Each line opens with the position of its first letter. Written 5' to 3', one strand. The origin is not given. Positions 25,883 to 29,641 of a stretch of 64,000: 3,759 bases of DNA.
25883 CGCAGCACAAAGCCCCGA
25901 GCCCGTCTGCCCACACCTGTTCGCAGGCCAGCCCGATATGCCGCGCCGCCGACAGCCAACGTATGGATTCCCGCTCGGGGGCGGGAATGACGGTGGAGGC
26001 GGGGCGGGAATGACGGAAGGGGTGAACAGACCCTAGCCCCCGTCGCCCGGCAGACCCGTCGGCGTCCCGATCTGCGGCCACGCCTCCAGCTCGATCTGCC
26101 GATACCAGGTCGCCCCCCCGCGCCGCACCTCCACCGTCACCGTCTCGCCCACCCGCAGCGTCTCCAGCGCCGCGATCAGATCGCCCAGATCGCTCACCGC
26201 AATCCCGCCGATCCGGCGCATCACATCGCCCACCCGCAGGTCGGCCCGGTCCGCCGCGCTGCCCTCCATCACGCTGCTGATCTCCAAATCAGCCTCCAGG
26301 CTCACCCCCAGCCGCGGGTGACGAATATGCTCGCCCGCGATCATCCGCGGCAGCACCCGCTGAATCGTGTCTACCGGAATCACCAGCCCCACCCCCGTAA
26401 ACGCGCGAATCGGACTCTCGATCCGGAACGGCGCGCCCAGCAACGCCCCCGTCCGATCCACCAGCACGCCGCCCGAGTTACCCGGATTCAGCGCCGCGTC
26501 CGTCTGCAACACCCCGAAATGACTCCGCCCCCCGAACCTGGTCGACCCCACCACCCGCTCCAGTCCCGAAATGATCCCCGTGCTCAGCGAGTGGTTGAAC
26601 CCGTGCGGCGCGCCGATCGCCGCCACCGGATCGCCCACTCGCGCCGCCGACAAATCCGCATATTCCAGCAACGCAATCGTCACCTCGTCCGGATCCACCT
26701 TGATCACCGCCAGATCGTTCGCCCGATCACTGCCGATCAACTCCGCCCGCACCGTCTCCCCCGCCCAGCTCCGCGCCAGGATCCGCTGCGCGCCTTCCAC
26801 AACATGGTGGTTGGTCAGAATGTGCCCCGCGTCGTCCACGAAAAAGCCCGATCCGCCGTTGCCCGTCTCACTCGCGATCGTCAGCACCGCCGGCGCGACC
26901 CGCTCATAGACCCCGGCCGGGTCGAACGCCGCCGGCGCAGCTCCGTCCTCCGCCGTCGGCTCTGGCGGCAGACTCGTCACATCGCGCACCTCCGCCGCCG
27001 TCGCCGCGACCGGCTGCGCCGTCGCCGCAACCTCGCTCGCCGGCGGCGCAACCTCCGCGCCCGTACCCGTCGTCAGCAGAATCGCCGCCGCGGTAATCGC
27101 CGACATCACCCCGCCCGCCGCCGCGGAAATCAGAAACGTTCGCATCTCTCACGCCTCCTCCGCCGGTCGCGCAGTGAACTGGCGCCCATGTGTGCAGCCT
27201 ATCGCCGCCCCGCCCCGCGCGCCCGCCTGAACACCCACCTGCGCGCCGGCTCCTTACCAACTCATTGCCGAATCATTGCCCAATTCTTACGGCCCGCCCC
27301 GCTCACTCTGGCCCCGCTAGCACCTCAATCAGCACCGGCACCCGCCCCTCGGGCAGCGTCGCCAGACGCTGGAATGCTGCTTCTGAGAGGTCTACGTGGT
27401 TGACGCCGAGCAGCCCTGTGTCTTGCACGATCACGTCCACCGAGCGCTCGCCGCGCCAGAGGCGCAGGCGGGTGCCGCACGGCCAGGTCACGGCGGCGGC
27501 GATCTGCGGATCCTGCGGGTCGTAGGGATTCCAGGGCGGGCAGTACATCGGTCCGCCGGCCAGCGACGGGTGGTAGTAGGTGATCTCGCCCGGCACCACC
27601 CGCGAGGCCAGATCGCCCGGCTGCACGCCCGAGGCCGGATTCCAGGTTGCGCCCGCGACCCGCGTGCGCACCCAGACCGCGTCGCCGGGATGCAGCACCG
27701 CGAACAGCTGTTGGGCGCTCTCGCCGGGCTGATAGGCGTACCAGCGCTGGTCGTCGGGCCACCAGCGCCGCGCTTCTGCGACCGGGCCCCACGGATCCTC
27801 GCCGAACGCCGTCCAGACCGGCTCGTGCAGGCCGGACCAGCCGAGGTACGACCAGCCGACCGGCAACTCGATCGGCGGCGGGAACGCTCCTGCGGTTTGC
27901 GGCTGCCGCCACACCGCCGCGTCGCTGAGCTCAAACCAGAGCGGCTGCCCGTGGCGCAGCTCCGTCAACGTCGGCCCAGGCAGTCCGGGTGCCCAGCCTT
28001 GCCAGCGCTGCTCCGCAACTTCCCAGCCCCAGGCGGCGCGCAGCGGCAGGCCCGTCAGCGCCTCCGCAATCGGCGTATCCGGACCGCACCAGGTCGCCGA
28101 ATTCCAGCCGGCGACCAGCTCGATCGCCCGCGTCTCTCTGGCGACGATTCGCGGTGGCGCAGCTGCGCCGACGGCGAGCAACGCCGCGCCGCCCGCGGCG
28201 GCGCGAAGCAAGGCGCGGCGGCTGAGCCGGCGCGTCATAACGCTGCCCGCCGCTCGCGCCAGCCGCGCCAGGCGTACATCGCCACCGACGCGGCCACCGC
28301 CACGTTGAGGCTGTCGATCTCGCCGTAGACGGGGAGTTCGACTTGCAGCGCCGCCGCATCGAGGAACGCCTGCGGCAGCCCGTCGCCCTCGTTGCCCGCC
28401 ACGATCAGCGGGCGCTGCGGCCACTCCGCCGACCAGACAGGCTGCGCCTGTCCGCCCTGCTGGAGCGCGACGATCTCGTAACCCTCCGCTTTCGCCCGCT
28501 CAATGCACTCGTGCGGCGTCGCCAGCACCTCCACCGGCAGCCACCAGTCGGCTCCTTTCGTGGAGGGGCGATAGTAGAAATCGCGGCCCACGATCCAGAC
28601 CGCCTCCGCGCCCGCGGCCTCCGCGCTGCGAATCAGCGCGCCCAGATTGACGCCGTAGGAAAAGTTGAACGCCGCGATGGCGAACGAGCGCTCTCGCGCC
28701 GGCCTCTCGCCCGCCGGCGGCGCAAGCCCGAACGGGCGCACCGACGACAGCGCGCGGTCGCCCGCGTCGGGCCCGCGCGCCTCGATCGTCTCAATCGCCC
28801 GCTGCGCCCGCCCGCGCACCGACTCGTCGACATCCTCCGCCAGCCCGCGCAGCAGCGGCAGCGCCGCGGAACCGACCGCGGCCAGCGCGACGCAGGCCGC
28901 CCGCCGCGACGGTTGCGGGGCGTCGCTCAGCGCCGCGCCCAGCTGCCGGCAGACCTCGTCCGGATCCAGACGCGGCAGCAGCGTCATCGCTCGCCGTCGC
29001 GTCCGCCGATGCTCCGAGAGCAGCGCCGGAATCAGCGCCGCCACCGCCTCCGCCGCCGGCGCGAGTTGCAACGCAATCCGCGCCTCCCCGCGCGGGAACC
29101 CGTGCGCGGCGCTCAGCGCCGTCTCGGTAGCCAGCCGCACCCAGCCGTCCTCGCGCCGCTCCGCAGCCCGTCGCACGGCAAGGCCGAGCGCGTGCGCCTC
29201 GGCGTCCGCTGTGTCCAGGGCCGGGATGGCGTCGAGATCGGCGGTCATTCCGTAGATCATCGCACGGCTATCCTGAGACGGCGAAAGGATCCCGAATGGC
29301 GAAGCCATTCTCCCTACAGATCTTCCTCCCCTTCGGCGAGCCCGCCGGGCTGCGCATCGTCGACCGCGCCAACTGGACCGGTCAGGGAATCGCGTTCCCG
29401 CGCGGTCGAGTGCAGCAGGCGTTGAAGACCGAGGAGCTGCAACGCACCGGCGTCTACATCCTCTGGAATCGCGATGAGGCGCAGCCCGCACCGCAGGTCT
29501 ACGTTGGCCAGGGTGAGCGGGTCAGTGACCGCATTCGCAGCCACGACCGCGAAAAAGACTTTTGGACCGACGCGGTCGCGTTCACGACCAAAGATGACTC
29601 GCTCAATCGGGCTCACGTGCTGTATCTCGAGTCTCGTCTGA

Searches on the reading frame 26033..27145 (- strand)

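Call 17: search_protein_families(library=pfam, proteins=[window:26033-27145:-], max_evalue=0.00001)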
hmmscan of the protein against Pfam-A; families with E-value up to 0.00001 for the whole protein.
window:26033-27145:- (370 aa): 5 families
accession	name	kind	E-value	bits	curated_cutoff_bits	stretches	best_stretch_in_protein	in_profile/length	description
PF13365.12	Trypsin_2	-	3.6e-29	102.8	27.6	1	98-237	1-143/144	Trypsin-like peptidase domain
PF13180.12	PDZ_2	-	9.2e-12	45.5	27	1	279-350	3-77/80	PDZ domain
PF00089.32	Trypsin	-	1e-10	42.3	20.6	1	91-238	19-194/220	Trypsin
PF17820.7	PDZ_6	-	7.2e-10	38.9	27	1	289-342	2-54/54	PDZ domain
PF00595.29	PDZ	-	1.2e-06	29.2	23.2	1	278-340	11-80/81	PDZ domain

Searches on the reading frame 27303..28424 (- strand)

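Call 17: search_protein_families(library=pfam, proteins=[window:27303-28424:-], max_evalue=0.00001)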
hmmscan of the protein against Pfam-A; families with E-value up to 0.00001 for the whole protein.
window:27303-28424:- (373 aa): 1 family
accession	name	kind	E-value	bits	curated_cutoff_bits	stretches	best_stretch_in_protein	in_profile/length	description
PF03330.24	DPBB_1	-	8.2e-06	26.4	28.8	0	309-365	26-82/83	Lytic transglycolase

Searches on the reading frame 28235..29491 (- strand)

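Call 17: search_protein_families(library=pfam, proteins=[window:28235-29491:-], max_evalue=0.00001)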
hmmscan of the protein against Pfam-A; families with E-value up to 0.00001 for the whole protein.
window:28235-29491:- (418 aa): 2 families
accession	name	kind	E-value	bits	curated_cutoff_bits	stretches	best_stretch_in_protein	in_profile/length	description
PF00588.24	SpoU_methylase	-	9.6e-27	94.3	29.7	1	271-406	3-142/142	SpoU rRNA Methylase family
PF13646.12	HEAT_2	-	9.2e-08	32.7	27.7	1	151-233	2-87/88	HEAT repeats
